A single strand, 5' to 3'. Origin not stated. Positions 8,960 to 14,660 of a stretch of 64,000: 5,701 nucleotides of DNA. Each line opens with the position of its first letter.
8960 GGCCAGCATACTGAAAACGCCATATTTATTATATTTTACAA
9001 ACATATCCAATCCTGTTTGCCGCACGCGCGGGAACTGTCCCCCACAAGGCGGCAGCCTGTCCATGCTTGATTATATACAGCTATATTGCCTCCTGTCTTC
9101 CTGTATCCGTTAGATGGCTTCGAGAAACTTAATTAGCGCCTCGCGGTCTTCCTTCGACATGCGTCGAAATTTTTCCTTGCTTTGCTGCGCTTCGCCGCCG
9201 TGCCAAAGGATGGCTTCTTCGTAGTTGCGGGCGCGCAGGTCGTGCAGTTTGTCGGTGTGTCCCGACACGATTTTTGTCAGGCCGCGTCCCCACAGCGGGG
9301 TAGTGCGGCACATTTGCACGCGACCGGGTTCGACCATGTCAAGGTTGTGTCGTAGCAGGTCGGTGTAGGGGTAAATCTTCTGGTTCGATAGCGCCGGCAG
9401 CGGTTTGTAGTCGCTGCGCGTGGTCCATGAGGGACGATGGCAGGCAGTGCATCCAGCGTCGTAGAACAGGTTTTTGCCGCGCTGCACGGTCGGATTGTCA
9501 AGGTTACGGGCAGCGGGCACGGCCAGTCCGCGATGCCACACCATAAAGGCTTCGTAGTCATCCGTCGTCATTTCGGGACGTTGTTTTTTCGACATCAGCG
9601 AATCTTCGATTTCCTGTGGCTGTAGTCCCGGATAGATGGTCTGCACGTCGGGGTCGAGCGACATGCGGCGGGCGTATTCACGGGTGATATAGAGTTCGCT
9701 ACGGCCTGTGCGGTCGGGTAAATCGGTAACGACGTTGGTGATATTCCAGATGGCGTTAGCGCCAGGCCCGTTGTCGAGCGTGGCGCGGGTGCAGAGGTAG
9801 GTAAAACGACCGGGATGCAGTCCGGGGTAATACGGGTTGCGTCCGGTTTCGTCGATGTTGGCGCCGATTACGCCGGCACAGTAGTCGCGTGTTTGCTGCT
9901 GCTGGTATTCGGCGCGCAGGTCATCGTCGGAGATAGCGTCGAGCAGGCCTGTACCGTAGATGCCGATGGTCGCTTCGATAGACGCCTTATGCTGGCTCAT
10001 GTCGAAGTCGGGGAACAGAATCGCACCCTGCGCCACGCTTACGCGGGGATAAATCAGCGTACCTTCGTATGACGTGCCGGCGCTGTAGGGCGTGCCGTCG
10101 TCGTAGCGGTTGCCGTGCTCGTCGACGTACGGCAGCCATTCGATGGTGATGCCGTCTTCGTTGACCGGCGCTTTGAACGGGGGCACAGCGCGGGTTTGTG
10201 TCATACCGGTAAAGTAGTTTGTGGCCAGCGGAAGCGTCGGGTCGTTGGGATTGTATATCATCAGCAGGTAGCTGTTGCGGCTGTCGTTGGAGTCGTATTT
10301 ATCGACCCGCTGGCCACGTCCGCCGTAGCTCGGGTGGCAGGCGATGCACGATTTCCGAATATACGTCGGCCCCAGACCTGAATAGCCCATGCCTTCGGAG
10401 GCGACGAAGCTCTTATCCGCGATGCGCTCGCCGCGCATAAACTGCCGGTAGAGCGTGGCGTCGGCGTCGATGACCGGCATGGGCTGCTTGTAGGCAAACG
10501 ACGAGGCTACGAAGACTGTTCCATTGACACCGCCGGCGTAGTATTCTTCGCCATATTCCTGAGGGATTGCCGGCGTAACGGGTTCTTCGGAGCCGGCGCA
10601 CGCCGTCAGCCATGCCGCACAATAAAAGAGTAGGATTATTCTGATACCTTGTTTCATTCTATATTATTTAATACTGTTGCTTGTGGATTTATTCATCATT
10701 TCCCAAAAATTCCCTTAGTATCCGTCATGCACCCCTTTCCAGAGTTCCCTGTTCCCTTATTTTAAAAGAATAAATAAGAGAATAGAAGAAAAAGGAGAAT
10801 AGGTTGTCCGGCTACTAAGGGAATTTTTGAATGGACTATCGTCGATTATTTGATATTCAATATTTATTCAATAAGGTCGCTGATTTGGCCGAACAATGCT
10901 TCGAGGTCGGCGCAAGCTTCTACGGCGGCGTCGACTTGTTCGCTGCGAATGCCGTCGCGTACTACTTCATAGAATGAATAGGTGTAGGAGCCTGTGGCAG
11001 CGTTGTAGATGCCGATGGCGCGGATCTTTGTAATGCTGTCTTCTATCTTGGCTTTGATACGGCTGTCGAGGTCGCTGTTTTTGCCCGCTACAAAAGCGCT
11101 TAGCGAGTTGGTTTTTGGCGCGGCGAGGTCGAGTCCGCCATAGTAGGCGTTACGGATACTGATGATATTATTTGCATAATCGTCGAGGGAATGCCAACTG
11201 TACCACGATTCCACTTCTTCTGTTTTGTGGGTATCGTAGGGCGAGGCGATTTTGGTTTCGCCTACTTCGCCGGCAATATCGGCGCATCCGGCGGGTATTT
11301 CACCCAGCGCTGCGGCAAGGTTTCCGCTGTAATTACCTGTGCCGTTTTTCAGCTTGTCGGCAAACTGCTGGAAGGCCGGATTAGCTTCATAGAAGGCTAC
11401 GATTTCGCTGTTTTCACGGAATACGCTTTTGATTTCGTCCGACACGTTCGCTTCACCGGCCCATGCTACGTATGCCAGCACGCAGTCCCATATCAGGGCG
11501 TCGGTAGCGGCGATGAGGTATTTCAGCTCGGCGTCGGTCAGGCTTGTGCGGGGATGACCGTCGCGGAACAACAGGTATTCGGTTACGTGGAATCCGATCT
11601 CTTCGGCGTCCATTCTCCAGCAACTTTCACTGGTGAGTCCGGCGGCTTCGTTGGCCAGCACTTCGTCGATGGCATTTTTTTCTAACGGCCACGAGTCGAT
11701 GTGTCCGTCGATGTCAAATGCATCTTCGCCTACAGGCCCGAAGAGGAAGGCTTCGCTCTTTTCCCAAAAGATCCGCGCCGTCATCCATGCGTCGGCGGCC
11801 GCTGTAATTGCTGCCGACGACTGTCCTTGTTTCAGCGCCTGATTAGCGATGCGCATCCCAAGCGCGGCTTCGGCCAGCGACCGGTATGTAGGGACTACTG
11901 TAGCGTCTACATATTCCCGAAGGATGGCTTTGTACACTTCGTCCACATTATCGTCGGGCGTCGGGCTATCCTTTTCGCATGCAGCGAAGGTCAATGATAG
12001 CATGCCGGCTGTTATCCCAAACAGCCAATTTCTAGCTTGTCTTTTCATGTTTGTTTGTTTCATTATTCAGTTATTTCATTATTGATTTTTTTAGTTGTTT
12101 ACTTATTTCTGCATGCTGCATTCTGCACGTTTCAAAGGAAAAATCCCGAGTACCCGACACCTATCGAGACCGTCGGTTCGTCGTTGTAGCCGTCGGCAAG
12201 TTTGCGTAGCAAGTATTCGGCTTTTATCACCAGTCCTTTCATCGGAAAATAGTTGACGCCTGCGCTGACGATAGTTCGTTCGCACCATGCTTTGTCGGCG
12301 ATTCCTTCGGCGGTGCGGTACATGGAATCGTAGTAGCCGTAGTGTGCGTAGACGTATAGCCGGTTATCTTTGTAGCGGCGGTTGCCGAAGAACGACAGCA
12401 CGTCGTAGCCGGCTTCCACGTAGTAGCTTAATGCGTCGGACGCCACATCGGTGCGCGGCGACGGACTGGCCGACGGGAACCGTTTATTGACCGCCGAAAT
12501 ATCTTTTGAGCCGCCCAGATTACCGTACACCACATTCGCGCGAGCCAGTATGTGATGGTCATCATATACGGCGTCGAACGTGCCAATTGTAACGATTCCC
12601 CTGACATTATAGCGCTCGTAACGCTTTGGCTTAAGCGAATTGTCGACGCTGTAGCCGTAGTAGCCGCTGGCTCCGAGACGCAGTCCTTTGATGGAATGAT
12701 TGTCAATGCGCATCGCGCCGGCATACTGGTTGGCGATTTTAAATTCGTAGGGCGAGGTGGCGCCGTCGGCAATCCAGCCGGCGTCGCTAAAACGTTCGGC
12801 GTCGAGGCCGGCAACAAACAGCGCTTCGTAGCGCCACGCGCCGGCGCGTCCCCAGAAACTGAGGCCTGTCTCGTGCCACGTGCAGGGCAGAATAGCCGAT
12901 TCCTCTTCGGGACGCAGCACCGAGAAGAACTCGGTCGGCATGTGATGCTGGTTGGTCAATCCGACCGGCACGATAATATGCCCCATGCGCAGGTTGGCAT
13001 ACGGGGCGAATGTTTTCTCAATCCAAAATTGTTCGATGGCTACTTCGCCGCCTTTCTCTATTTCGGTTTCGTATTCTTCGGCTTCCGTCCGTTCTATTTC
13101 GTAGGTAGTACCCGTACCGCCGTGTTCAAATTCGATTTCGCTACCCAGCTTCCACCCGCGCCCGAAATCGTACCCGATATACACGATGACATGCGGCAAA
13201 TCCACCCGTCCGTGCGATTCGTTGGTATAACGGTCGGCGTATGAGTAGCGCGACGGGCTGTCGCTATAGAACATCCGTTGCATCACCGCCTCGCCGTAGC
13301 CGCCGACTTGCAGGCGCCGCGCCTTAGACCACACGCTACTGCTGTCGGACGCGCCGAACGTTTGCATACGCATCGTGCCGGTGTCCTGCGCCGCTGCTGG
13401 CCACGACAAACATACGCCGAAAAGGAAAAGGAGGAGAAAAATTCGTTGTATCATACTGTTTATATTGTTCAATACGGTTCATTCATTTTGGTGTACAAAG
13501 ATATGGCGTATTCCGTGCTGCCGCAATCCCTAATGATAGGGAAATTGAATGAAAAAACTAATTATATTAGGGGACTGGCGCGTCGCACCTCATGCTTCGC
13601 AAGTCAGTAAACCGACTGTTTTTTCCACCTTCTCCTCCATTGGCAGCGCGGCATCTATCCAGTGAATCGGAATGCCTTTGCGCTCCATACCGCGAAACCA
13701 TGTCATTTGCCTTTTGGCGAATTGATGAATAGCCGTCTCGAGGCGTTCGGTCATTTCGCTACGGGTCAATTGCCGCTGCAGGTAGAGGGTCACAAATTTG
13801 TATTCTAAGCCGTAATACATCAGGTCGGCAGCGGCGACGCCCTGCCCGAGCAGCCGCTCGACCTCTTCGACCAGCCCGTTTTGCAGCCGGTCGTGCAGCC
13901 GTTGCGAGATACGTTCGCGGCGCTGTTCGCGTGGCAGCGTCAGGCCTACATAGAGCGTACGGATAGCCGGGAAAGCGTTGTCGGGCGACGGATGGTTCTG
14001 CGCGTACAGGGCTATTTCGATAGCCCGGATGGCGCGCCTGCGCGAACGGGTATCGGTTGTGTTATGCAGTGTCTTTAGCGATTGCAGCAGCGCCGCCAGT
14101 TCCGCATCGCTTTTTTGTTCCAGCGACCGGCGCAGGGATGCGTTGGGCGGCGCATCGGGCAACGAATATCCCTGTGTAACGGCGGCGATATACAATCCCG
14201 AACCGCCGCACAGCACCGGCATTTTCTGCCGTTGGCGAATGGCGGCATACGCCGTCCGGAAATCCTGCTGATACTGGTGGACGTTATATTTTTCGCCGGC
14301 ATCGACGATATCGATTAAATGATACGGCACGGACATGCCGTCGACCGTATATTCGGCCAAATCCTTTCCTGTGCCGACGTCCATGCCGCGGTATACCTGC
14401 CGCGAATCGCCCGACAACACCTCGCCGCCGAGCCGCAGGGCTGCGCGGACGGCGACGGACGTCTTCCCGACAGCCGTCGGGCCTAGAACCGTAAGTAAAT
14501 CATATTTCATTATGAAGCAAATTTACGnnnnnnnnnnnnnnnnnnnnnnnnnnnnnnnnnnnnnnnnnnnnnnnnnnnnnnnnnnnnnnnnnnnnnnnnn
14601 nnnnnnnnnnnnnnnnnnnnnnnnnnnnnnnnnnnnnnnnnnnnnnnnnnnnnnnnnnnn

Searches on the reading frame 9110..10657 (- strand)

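Call 93: search_protein_families(library=pfam, proteins=[window:9110-10657:-], max_evalue=0.0001)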
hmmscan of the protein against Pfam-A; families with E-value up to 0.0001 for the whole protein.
window:9110-10657:- (515 aa): 2 families
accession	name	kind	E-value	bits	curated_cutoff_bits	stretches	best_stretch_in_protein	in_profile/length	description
PF06537.16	DHOR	-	2e-43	149.1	22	1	362-514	334-498/499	Di-haem oxidoreductase, putative peroxidase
PF00034.26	Cytochrom_C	-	2.7e-07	32.3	21.3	0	391-513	1-87/90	Cytochrome c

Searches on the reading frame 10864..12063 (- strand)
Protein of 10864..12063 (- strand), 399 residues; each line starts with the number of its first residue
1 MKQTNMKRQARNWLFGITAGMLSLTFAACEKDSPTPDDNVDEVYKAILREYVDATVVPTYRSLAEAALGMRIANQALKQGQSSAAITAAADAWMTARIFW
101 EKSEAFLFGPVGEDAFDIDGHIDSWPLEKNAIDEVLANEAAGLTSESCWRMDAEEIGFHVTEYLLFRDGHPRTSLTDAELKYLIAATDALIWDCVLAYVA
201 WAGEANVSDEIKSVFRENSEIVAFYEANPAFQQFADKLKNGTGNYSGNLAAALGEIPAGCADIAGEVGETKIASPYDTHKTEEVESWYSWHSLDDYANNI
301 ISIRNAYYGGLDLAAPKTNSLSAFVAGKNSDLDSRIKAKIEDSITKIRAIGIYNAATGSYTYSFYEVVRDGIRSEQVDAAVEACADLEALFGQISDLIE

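Call 93: search_protein_families(library=pfam, proteins=[window:10864-12063:-], max_evalue=0.0001)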
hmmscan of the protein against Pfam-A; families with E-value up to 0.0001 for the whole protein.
window:10864-12063:- (399 aa): 1 family
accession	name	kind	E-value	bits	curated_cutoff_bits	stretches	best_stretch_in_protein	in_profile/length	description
PF09375.15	Peptidase_M75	-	8e-51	173.7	23.5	1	57-388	2-282/288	Imelysin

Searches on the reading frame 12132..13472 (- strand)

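Call 8: search_protein_families(library=pfam, proteins=[window:12132-13472:-], max_evalue=0.01)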
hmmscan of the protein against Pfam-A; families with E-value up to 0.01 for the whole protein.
window:12132-13472:- (446 aa): 1 family
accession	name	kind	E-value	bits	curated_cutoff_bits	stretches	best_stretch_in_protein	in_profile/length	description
PF13505.12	OMP_b-brl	-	0.004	17.8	28.7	0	315-441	63-173/175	Outer membrane protein beta-barrel domain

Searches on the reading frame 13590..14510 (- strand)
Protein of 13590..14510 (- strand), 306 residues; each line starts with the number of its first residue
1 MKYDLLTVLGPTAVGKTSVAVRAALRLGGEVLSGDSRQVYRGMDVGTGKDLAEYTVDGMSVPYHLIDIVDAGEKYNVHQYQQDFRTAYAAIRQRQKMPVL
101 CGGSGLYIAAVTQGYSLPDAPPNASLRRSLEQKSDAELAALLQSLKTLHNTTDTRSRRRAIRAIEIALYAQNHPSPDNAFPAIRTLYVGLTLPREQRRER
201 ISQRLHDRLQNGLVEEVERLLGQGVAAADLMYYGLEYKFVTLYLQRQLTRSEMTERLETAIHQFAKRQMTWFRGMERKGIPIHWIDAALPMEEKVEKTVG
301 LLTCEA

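Call 8: search_protein_families(library=pfam, proteins=[window:13590-14510:-], max_evalue=0.01)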
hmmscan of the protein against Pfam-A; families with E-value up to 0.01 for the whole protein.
window:13590-14510:- (306 aa): 3 families
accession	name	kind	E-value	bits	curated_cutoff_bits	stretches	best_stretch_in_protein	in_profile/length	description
PF01715.23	IPPT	-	1e-61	209.2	23.6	1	38-274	1-242/243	IPP transferase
PF01745.22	IPT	-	7.3e-05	22.7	20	1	6-53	4-51/233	Isopentenyl transferase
PF13671.12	AAA_33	-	0.005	17.6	27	0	5-49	1-46/143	AAA domain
